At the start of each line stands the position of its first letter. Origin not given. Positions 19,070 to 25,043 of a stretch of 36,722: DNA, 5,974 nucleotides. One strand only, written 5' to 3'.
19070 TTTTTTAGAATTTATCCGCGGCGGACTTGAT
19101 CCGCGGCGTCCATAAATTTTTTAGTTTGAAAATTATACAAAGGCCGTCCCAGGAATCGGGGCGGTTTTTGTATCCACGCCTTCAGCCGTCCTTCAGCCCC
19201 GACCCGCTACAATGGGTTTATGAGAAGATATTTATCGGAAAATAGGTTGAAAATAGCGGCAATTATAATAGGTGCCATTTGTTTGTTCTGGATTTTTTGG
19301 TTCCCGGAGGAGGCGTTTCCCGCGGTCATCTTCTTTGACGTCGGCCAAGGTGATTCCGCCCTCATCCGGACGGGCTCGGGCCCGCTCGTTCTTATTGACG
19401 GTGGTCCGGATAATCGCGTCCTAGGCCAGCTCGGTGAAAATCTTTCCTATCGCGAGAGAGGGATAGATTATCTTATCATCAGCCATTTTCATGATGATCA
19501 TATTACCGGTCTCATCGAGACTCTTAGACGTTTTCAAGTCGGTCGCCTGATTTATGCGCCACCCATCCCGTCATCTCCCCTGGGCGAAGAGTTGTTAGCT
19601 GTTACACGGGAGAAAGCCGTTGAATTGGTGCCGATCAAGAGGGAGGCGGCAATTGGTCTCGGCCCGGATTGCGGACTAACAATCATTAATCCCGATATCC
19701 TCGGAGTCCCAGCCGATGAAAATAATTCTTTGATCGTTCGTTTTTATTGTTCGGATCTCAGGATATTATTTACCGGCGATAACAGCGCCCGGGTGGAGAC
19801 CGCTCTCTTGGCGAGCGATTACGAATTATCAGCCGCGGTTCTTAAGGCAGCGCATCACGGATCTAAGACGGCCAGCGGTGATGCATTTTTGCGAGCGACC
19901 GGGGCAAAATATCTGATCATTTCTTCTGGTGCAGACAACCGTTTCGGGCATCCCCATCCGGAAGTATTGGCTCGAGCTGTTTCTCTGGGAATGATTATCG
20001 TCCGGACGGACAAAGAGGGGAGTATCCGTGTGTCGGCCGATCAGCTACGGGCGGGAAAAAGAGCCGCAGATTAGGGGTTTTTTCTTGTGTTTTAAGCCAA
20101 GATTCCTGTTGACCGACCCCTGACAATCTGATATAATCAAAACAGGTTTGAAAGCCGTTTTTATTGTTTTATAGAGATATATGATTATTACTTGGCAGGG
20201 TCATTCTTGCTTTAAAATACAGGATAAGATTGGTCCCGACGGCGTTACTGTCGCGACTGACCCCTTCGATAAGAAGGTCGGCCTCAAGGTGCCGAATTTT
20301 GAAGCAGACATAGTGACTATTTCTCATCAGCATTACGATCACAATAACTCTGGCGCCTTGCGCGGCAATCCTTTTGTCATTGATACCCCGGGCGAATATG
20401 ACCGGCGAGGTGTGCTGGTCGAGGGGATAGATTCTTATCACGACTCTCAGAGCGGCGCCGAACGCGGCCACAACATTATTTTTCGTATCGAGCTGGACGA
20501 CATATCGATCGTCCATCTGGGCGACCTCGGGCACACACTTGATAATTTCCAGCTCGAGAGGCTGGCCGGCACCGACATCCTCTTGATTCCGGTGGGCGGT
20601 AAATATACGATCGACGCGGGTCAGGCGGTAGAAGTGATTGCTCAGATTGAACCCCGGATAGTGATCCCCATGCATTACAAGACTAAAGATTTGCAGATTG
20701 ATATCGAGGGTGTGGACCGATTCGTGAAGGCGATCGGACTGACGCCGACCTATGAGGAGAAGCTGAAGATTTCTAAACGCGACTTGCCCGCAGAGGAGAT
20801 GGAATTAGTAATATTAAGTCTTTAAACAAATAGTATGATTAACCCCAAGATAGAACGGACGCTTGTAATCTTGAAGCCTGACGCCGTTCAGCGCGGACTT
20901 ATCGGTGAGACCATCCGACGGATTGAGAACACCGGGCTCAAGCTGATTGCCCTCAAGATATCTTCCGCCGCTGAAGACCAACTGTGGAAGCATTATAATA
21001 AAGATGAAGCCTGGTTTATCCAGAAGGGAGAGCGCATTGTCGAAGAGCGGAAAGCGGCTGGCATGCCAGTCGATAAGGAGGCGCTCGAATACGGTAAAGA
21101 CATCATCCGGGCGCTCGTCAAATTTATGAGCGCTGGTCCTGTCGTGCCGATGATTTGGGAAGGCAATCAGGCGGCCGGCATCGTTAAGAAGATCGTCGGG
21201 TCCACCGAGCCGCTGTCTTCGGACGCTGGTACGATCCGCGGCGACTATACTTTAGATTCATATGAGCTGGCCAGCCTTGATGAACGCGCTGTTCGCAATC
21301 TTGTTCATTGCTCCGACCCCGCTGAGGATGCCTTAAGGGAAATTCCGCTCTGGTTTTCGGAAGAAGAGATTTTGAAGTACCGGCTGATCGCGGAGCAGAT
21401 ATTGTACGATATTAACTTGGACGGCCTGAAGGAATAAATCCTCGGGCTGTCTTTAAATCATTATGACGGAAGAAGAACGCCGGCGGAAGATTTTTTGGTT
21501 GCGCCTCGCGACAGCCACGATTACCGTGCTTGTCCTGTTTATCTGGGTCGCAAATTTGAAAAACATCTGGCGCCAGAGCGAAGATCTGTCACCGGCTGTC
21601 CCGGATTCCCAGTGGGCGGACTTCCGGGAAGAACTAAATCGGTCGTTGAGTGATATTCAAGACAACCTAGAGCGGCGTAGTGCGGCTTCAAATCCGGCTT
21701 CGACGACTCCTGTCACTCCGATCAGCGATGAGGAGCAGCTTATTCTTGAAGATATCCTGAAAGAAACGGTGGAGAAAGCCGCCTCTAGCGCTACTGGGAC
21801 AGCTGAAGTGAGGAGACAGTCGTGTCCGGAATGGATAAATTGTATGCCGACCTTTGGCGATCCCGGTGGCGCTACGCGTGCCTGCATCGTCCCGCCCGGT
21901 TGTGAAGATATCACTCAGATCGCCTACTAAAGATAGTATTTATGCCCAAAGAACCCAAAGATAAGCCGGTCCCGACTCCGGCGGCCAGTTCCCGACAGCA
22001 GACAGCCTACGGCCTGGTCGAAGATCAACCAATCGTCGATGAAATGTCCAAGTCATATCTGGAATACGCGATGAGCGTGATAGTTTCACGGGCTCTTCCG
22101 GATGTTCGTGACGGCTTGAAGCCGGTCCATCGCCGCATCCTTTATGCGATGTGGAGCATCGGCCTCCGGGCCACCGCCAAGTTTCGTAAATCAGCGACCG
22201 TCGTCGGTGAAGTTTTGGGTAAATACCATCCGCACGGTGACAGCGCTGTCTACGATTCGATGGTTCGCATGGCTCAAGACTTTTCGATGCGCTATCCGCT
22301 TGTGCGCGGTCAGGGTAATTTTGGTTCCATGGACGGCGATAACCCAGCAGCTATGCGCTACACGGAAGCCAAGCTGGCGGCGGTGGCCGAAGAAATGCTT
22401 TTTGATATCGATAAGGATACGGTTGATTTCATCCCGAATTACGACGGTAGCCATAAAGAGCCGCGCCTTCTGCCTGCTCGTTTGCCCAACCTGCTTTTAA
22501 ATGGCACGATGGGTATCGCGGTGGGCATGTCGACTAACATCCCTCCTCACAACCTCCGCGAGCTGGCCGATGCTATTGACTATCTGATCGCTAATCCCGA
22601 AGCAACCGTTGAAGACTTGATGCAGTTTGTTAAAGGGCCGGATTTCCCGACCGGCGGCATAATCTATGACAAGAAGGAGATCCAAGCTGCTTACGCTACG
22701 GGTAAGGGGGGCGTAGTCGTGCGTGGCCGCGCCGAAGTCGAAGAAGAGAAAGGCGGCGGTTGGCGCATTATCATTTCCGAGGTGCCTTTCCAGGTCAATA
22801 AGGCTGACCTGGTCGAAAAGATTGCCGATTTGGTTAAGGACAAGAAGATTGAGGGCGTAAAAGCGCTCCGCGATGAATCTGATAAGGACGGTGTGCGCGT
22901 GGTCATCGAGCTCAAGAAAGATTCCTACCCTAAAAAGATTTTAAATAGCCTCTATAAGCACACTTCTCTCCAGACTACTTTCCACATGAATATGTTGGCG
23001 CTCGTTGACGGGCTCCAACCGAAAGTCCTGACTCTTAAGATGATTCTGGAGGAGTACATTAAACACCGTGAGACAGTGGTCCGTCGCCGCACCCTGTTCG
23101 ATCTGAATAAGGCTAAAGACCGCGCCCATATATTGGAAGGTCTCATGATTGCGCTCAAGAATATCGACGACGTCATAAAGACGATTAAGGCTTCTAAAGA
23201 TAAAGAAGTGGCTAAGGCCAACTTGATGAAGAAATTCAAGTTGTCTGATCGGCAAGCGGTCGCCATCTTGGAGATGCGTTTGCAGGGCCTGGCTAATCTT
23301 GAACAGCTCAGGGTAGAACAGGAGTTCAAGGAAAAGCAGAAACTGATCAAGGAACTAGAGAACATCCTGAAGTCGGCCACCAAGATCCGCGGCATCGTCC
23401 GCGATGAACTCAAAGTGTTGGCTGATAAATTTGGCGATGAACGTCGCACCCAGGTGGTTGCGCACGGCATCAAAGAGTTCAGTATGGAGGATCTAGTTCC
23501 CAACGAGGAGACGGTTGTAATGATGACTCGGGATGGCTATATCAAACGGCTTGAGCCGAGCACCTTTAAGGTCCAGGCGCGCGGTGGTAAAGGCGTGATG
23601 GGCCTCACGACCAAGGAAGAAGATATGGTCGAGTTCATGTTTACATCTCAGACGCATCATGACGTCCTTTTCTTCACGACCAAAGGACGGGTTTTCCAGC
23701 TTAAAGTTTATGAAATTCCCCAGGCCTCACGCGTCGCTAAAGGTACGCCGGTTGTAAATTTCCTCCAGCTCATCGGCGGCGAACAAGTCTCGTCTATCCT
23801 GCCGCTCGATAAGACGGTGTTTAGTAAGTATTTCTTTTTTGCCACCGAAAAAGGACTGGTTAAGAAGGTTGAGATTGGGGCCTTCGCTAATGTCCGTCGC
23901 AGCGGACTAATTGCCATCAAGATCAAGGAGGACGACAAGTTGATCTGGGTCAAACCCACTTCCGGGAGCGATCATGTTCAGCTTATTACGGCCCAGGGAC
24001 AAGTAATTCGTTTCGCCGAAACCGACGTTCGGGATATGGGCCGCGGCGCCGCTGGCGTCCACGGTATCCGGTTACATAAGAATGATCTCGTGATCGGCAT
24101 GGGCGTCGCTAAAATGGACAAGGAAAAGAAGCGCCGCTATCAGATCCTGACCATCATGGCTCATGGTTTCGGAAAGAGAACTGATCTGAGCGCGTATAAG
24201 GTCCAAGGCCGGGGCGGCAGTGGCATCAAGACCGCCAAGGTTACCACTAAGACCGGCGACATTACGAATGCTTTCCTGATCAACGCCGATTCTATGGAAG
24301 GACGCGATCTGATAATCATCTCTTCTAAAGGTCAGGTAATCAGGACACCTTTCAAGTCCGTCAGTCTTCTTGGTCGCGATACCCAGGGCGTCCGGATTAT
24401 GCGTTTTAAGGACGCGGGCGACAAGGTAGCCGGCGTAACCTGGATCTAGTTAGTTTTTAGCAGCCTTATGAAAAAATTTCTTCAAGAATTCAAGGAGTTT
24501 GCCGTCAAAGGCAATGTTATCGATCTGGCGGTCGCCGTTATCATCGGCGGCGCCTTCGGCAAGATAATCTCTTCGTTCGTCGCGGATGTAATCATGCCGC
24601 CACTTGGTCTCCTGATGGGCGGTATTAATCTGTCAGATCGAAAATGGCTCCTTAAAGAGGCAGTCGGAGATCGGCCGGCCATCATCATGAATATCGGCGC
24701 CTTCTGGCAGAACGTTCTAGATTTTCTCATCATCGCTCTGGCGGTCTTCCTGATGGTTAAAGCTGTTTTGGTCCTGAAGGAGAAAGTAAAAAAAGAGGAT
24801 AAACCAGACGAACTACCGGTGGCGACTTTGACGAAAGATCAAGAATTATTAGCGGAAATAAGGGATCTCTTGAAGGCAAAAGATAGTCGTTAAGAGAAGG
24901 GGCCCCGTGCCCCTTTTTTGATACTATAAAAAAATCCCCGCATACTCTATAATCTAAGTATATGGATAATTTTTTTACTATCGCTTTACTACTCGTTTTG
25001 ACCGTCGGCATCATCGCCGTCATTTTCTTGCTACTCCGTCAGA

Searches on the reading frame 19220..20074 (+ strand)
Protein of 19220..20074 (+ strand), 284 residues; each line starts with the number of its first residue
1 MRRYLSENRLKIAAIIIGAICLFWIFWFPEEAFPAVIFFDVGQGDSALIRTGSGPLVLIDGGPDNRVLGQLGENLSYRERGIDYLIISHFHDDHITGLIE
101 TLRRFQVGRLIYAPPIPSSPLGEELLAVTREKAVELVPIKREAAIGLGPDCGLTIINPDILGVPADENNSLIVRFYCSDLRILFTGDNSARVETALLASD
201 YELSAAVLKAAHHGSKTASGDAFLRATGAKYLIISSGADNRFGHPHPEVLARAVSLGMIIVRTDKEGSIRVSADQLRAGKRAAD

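Call 10: search_protein_families(library=pfam, proteins=[window:19220-20074:+], max_evalue=0.001)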
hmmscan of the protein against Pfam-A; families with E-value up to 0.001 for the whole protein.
window:19220-20074:+ (284 aa): 2 families
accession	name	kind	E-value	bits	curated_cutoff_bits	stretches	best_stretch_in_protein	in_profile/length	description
PF00753.33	Lactamase_B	-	1.2e-17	64.9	22.7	1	40-236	2-194/196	Metallo-beta-lactamase superfamily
PF12706.13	Lactamase_B_2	-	1.1e-08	35.3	27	1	57-187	3-142/200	Beta-lactamase superfamily domain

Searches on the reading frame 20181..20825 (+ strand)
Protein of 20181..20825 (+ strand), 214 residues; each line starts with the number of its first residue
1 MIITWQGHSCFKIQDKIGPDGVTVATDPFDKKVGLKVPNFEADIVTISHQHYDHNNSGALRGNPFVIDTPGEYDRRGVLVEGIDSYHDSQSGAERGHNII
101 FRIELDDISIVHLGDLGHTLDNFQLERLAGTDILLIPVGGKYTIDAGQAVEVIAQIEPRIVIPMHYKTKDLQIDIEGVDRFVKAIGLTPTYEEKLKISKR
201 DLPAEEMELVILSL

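Call 10: search_protein_families(library=pfam, proteins=[window:20181-20825:+], max_evalue=0.001)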
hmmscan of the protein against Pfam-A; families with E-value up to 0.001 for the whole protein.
window:20181-20825:+ (214 aa): 2 families
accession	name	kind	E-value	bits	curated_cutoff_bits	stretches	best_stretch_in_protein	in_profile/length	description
PF13483.12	Lactamase_B_3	-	3.8e-54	183.4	24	1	3-165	2-160/160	Beta-lactamase superfamily domain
PF12706.13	Lactamase_B_2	-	1.1e-11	45.2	27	1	78-166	103-200/200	Beta-lactamase superfamily domain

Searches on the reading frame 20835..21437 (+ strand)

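Call 10: search_protein_families(library=pfam, proteins=[window:20835-21437:+], max_evalue=0.001)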
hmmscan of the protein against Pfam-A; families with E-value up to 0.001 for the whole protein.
window:20835-21437:+ (200 aa): 1 family
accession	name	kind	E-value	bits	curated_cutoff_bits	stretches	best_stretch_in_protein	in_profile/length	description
PF00334.24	NDK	-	6.9e-36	123.5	27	2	87-179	53-135/135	Nucleoside diphosphate kinase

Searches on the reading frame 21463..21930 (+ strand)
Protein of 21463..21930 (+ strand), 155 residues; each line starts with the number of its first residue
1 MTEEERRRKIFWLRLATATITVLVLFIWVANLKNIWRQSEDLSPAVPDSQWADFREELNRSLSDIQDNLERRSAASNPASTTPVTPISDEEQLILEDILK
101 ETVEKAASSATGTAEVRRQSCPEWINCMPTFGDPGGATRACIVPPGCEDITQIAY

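Call 10: search_protein_families(library=pfam, proteins=[window:21463-21930:+], max_evalue=0.001)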
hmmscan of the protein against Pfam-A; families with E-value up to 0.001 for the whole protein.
window:21463-21930:+ (155 aa): 0 families

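Call 12: search_protein_families(library=pfam, proteins=[window:21463-21930:+], max_evalue=0.1)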
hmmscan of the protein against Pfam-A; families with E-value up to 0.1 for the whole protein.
window:21463-21930:+ (155 aa): 4 families
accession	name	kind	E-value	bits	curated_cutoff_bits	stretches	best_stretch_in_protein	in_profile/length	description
PF01594.21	AI-2E_transport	-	0.031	13.9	34.3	1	9-104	49-127/327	AI-2E family transporter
PF11807.13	UstYa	-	0.052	13.8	25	1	5-66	3-65/220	Mycotoxin biosynthesis protein UstYa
PF04224.18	DUF417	-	0.086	12.8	27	1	18-60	18-60/175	Protein of unknown function, DUF417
PF20489.3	Birna_RdRp_C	-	0.094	13.7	28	0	29-76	47-93/106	Birnavirus RNA dependent RNA polymerase (VP1), C-terminal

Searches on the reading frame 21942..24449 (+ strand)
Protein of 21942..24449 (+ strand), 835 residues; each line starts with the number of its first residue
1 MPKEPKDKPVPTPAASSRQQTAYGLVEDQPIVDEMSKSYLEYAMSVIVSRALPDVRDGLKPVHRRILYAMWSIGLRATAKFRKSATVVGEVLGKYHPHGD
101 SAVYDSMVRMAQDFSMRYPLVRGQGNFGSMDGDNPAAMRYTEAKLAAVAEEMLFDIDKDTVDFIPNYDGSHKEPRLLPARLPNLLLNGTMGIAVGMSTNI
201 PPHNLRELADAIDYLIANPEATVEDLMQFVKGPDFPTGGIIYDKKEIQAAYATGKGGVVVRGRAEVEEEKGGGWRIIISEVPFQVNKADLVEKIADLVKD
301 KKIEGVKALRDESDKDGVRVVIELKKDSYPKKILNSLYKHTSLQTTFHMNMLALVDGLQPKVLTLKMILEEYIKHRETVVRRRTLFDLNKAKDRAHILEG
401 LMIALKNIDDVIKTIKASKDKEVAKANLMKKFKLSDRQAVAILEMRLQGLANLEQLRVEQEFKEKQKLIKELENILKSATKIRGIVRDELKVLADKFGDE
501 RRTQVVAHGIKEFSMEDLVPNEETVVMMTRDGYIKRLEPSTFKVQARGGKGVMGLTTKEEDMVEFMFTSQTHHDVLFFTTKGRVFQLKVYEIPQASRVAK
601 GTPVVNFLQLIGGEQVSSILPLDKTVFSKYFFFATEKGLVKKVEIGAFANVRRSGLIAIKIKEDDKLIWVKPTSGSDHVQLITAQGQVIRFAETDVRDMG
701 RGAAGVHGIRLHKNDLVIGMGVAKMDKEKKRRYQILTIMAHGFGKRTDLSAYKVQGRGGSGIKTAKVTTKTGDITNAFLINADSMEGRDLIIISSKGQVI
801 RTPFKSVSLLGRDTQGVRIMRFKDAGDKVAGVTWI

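Call 10: search_protein_families(library=pfam, proteins=[window:21942-24449:+], max_evalue=0.001)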
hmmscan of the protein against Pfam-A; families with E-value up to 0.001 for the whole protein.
window:21942-24449:+ (835 aa): 2 families
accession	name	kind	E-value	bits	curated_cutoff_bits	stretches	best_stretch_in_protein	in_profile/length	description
PF00521.26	DNA_topoisoIV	-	1.4e-167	558.4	31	1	50-491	1-432/432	DNA gyrase/topoisomerase IV, subunit A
PF03989.18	DNA_gyraseA_C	-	2.7e-64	212.8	27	6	681-723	5-47/48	DNA gyrase C-terminal domain, beta-propeller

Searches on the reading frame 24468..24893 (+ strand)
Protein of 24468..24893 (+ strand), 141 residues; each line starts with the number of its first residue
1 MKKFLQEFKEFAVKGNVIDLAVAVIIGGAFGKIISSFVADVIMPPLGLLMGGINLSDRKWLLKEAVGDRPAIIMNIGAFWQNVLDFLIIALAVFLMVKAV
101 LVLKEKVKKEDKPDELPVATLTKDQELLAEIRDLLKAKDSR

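Call 10: search_protein_families(library=pfam, proteins=[window:24468-24893:+], max_evalue=0.001)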
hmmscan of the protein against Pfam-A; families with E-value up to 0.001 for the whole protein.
window:24468-24893:+ (141 aa): 1 family
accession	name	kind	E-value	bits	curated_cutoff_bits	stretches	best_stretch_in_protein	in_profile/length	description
PF01741.23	MscL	-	2.4e-41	141.3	27.4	1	4-136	1-123/123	Large-conductance mechanosensitive channel, MscL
